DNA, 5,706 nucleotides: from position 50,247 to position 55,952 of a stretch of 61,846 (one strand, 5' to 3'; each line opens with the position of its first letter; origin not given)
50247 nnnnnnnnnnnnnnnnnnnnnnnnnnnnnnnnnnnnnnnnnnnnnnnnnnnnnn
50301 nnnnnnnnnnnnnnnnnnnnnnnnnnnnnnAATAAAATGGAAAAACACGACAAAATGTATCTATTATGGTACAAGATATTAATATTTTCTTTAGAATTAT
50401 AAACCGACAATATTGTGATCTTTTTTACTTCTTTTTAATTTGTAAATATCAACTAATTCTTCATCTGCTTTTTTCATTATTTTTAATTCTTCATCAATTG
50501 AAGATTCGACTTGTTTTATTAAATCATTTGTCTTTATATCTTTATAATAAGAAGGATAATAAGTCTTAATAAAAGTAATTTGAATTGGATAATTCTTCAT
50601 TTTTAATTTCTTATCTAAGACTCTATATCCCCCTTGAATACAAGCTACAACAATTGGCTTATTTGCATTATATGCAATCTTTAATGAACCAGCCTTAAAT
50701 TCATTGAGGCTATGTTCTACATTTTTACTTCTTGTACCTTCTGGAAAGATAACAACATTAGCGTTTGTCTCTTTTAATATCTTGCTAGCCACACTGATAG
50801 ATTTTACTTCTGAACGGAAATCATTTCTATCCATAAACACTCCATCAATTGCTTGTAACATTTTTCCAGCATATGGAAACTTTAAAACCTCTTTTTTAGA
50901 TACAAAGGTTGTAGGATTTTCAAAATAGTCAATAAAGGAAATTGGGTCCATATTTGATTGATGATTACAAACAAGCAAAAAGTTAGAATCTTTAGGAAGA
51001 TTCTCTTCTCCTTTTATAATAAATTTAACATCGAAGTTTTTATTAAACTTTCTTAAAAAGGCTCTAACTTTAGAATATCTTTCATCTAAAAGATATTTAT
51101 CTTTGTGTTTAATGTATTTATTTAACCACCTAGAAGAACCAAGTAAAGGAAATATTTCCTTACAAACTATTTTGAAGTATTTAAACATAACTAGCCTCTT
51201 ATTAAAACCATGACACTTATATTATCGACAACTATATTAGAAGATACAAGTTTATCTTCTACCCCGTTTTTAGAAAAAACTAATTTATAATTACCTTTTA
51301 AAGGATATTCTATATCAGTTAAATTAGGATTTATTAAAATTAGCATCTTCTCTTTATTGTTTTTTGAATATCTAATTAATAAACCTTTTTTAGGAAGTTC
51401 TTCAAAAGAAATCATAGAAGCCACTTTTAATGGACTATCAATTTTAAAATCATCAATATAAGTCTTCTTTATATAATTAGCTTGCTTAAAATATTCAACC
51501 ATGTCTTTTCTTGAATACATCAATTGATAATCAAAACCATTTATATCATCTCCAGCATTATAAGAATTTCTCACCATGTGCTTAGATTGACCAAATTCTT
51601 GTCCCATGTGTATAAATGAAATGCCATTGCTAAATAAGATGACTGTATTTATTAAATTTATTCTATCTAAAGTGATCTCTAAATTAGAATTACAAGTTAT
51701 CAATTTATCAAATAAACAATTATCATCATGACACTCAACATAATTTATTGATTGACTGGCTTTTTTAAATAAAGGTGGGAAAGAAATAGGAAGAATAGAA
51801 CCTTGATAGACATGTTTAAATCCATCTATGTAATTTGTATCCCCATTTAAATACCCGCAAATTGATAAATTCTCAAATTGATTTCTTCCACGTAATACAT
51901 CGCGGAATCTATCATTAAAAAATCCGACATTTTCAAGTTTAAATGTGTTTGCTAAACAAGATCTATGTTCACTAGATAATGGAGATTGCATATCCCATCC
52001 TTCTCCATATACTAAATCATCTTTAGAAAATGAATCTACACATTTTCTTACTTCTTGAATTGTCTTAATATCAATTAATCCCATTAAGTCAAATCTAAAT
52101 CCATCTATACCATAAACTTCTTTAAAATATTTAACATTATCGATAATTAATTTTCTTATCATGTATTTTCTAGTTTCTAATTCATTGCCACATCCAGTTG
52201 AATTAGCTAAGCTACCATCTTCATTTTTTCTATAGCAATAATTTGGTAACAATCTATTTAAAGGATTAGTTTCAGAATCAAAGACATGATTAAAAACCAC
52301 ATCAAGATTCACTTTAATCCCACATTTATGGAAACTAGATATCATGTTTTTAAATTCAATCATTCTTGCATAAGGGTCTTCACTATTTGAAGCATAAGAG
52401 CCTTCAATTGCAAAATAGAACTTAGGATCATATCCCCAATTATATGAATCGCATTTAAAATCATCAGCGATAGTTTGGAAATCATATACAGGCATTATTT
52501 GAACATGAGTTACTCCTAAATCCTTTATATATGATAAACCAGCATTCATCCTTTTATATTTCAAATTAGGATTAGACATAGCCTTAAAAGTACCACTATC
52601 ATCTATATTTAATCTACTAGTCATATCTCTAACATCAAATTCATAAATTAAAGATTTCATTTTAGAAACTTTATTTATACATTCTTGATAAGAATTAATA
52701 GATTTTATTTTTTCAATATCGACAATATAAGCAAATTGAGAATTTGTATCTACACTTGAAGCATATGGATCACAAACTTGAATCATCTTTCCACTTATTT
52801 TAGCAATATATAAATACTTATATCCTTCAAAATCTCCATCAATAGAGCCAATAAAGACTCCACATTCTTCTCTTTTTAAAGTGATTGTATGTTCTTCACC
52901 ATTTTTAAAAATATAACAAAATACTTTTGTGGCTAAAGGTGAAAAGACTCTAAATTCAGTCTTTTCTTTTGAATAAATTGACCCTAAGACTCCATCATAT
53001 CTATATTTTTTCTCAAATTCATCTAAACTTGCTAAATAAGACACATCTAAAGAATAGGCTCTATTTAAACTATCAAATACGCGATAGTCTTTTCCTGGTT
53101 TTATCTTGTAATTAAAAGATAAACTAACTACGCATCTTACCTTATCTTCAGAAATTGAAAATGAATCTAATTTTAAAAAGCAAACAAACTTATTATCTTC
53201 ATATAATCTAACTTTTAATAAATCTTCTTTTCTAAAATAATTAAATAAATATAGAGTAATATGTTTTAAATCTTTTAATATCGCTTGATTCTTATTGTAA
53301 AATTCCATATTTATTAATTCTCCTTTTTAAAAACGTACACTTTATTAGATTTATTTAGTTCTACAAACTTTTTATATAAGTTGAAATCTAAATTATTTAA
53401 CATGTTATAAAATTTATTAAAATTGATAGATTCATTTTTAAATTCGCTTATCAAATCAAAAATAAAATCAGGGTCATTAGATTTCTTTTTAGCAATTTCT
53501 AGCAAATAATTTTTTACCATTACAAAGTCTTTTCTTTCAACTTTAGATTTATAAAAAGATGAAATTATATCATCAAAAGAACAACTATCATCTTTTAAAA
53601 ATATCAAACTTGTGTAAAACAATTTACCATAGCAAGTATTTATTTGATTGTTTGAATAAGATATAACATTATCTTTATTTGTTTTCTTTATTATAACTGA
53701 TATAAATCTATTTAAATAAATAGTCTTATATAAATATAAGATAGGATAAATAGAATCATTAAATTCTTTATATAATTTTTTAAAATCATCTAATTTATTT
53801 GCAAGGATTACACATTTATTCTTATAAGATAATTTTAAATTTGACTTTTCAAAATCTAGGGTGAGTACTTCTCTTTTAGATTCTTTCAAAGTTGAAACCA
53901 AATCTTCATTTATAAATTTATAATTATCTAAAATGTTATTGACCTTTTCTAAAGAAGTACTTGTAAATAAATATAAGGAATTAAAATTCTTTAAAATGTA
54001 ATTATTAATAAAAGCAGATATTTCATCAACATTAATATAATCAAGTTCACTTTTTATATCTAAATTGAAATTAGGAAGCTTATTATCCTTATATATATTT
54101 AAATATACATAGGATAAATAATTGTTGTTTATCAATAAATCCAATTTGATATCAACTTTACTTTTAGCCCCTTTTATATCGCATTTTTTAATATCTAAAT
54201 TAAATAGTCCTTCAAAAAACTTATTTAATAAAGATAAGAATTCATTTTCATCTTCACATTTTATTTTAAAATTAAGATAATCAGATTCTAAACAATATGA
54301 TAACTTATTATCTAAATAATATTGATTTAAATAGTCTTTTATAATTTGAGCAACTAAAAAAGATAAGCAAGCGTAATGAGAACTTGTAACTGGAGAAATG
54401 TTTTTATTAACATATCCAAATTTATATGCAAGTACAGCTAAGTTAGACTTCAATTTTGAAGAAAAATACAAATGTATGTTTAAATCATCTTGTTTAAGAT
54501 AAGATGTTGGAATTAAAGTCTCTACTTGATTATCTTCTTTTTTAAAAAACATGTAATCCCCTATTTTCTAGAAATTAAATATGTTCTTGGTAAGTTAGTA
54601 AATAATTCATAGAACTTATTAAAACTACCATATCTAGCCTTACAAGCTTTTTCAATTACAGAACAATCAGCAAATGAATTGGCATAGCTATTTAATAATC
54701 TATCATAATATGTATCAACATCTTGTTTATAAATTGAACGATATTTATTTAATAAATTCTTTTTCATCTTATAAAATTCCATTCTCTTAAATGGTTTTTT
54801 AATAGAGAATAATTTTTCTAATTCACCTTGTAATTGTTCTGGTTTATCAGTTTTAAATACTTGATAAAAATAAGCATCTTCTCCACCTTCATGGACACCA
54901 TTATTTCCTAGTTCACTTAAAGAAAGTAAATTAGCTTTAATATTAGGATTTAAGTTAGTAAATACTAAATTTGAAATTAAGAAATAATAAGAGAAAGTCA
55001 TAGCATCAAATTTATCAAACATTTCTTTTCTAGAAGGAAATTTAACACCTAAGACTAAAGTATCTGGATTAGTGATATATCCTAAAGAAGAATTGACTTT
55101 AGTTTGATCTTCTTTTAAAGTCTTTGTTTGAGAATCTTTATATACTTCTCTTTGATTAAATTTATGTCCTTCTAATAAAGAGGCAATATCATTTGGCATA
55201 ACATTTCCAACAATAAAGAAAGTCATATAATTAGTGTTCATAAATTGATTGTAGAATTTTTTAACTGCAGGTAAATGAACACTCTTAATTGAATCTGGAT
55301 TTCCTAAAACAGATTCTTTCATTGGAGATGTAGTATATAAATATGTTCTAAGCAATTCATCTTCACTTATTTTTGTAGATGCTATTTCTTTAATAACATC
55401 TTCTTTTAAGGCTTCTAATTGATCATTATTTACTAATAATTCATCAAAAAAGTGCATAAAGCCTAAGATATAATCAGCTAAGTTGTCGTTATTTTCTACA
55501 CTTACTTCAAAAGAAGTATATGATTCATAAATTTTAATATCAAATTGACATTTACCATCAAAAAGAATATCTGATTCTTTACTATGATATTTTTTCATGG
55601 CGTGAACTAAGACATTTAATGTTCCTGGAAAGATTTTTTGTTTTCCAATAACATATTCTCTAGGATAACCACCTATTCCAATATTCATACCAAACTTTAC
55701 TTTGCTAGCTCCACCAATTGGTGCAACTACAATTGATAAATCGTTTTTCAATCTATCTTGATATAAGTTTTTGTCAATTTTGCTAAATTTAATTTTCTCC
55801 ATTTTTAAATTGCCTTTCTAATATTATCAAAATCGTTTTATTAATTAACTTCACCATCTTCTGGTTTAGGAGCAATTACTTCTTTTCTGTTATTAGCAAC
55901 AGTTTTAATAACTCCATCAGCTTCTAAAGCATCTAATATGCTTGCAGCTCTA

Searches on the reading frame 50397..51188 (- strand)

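Call 77: search_protein_families(library=pfam, proteins=[window:50397-51188:-], max_evalue=0.0001)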
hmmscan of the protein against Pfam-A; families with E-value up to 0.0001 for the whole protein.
window:50397-51188:- (263 aa): 1 family
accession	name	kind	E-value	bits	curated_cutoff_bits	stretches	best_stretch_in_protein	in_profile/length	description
PF01553.26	Acyltransferase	-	3.2e-29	101.8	23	1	57-184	3-131/132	Acyltransferase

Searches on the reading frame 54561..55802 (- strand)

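Call 77: search_protein_families(library=pfam, proteins=[window:54561-55802:-], max_evalue=0.0001)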
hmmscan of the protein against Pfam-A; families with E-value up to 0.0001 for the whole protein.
window:54561-55802:- (413 aa): 1 family
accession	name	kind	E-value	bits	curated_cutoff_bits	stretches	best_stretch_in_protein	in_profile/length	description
PF05193.26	Peptidase_M16_C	-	6.3e-05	23.4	23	0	178-220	5-46/181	Peptidase M16 inactive domain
